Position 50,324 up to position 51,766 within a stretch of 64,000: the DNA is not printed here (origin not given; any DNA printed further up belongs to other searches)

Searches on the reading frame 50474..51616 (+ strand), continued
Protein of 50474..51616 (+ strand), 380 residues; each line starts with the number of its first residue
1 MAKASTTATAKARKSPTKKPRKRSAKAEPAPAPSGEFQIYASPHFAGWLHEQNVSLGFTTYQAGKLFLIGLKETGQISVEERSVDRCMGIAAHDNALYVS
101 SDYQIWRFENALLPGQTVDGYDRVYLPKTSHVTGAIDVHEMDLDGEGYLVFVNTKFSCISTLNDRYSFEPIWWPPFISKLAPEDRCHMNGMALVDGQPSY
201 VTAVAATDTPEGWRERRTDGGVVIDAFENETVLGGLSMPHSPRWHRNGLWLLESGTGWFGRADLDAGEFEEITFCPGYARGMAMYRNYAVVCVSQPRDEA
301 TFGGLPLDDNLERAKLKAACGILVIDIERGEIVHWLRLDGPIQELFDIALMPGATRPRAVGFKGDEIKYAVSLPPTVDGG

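Call 84: find_encoding_contigs(protein=P0450, flank=10000, max_places=1)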
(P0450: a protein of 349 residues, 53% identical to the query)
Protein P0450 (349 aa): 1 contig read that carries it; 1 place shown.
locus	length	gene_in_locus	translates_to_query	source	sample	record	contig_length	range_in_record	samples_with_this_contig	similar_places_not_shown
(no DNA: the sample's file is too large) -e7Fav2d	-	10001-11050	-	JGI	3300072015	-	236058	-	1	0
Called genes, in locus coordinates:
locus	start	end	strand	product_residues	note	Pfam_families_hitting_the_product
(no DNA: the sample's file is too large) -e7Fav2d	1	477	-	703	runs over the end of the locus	PF05226:CHASE2, PF00211:Guanylate_cyc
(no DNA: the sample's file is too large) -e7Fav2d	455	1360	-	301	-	-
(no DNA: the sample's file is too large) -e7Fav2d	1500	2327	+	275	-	PF01261:AP_endonuc_2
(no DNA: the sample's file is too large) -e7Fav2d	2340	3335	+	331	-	PF01408:GFO_IDH_MocA, PF22725:GFO_IDH_MocA_C3, PF02894:GFO_IDH_MocA_C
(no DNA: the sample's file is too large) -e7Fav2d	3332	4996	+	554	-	PF02776:TPP_enzyme_N, PF00205:TPP_enzyme_M, PF02775:TPP_enzyme_C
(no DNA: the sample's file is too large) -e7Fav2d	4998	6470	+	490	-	PF00501:AMP-binding, PF13193:AMP-binding_C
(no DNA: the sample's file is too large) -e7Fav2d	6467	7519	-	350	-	PF00296:Bac_luciferase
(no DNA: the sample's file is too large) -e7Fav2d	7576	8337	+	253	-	PF00106:adh_short, PF01370:Epimerase (weak), PF08659:KR (weak), PF13561:adh_short_C2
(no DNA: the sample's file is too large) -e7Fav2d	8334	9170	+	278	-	PF16261:DUF4915 (faint), PF08450:SGL, PF01436:NHL (faint), PF24684:Vgb_lyase (weak)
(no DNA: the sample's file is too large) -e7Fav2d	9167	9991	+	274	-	PF00106:adh_short, PF13561:adh_short_C2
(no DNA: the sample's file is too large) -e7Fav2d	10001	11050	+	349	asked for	PF16261:DUF4915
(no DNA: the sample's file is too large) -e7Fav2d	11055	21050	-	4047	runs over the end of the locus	PF00353:HemolysinCabind, PF17963:Big_9 (weak), PF01839:FG-GAP, PF00353:HemolysinCabind (weak), PF01839:FG-GAP, PF00353:HemolysinCabind (weak), PF01839:FG-GAP, PF00353:HemolysinCabind (weak), +5 more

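Call 87: search_protein_families(library=ncbifam, proteins=[window:50474-51616:+], max_evalue=10)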
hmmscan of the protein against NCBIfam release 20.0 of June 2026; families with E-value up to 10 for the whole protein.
window:50474-51616:+ (380 aa): 2 families
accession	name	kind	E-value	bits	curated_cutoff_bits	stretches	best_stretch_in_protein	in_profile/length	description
TIGR03032.1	TIGR03032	hypoth_equivalog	4e-132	440.2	251.5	1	38-371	2-333/335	TIGR03032 family protein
NF003466.1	PRK05090.1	exception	0.025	14.8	138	1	346-379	11-43/93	DUF167 family protein YggU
